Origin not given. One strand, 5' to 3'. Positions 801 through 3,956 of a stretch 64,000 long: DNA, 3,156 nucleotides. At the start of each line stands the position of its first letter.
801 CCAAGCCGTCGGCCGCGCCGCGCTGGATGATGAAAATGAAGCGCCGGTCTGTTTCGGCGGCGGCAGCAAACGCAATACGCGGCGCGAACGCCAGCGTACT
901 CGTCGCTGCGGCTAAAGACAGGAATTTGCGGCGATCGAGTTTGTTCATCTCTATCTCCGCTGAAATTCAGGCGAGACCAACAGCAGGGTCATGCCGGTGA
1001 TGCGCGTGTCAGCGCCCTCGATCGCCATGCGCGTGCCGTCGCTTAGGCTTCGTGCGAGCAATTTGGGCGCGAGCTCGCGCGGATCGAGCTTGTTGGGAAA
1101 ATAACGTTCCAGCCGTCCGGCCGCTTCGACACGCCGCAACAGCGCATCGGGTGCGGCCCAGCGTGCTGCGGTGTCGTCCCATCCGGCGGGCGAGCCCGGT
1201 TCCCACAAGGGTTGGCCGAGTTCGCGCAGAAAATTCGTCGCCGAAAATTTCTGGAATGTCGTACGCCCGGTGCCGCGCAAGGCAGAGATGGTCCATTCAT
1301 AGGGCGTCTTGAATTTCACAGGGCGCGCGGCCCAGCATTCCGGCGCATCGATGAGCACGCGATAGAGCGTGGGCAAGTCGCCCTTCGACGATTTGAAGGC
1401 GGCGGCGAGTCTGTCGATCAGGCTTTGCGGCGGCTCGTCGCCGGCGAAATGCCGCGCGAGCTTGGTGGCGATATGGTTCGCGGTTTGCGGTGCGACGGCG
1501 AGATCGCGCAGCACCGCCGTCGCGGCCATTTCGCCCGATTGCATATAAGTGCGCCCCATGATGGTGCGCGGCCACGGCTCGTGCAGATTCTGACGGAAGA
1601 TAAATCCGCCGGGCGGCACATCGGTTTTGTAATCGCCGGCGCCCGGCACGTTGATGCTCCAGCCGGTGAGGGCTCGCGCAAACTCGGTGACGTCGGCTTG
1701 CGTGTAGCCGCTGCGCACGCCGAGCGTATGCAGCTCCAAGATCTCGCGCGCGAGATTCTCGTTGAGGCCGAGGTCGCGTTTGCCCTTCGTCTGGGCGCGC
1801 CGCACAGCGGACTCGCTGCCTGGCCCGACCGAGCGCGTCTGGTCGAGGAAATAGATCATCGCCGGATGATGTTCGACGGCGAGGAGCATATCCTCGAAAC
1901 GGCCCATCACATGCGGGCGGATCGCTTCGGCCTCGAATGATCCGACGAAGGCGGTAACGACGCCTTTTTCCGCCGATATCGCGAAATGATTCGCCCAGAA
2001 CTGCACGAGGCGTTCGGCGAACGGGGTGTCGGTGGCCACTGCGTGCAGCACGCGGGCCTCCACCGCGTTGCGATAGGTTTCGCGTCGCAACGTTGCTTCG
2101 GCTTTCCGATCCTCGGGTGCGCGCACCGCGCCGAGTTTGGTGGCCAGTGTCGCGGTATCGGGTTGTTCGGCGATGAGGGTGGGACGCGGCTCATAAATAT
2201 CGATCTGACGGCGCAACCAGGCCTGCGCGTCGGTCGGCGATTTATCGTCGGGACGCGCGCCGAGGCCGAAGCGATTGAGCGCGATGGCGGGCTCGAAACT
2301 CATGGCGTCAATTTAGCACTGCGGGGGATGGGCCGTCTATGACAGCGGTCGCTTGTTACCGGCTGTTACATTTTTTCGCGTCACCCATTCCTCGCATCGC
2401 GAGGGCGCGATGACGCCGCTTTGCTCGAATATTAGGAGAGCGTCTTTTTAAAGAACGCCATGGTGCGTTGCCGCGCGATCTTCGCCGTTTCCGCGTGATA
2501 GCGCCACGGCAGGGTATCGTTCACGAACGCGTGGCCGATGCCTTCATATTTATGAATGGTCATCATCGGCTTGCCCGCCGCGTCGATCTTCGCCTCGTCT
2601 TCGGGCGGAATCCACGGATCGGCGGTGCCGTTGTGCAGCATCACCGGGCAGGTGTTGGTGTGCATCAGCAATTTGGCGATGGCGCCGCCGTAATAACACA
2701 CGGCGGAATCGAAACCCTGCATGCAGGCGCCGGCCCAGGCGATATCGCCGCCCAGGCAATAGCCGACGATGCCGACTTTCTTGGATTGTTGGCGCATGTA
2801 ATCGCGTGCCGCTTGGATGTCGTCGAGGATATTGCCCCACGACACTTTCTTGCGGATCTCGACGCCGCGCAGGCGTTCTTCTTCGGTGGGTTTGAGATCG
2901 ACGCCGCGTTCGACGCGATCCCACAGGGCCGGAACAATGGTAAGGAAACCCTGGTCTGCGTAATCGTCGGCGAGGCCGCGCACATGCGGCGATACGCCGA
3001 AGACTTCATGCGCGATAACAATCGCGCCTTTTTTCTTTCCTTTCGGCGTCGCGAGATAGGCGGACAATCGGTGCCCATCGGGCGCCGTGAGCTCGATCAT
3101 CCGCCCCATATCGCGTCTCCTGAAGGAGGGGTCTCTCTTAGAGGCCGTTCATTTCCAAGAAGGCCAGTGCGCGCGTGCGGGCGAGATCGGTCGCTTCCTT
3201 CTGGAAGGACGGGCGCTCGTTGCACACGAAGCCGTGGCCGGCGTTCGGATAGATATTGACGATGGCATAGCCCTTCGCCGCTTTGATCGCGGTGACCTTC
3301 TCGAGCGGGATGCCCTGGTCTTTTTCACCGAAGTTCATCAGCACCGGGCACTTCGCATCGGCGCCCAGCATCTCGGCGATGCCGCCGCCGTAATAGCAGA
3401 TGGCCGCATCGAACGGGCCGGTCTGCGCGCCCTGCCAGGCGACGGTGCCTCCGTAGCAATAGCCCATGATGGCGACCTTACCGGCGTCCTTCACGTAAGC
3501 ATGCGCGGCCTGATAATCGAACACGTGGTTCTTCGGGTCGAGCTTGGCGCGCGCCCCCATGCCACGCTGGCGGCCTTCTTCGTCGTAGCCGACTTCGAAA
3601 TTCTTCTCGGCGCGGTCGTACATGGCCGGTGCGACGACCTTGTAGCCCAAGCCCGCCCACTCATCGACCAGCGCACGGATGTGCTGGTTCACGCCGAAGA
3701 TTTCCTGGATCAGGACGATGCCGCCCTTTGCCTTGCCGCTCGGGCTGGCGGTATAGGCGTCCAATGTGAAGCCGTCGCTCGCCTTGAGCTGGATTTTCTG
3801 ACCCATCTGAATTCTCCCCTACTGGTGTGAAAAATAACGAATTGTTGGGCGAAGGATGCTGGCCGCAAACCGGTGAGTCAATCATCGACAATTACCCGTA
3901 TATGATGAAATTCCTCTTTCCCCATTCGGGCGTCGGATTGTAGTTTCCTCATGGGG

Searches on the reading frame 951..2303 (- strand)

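Call 3: search_protein_families(library=pfam, proteins=[window:951-2303:-], max_evalue=0.01)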
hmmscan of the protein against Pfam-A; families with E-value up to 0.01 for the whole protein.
window:951-2303:- (450 aa): 1 family
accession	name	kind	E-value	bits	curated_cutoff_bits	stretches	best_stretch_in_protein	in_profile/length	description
PF08811.16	DUF1800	-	6.9e-121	404.8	26.1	1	8-449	2-419/419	Protein of unknown function (DUF1800)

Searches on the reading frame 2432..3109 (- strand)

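Call 3: search_protein_families(library=pfam, proteins=[window:2432-3109:-], max_evalue=0.01)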
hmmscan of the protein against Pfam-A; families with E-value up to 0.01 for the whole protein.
window:2432-3109:- (225 aa): 2 families
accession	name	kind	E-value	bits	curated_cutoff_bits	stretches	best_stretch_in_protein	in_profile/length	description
PF01738.24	DLH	-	3.8e-39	134.9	21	1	16-223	2-216/217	Dienelactone hydrolase family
PF12146.15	Hydrolase_4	-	0.003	17.3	27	0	149-199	187-238/239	Serine aminopeptidase, S33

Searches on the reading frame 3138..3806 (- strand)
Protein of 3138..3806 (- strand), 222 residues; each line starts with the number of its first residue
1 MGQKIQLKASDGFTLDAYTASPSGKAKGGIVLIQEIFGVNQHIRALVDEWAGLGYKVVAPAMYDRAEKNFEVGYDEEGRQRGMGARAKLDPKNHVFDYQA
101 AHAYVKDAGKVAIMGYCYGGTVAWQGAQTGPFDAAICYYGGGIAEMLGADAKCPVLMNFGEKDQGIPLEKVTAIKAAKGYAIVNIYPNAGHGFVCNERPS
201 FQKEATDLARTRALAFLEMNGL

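Call 3: search_protein_families(library=pfam, proteins=[window:3138-3806:-], max_evalue=0.01)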
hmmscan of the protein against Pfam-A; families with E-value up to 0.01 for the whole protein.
window:3138-3806:- (222 aa): 3 families
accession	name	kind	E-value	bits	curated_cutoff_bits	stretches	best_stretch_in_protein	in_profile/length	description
PF01738.24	DLH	-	1.1e-37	130.1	21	1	15-218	1-214/217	Dienelactone hydrolase family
PF12697.13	Abhydrolase_6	-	0.00059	21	26.3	0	81-140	36-92/217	Alpha/beta hydrolase family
PF00326.27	Peptidase_S9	-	0.00066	19.7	22.6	0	97-140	53-97/213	Prolyl oligopeptidase family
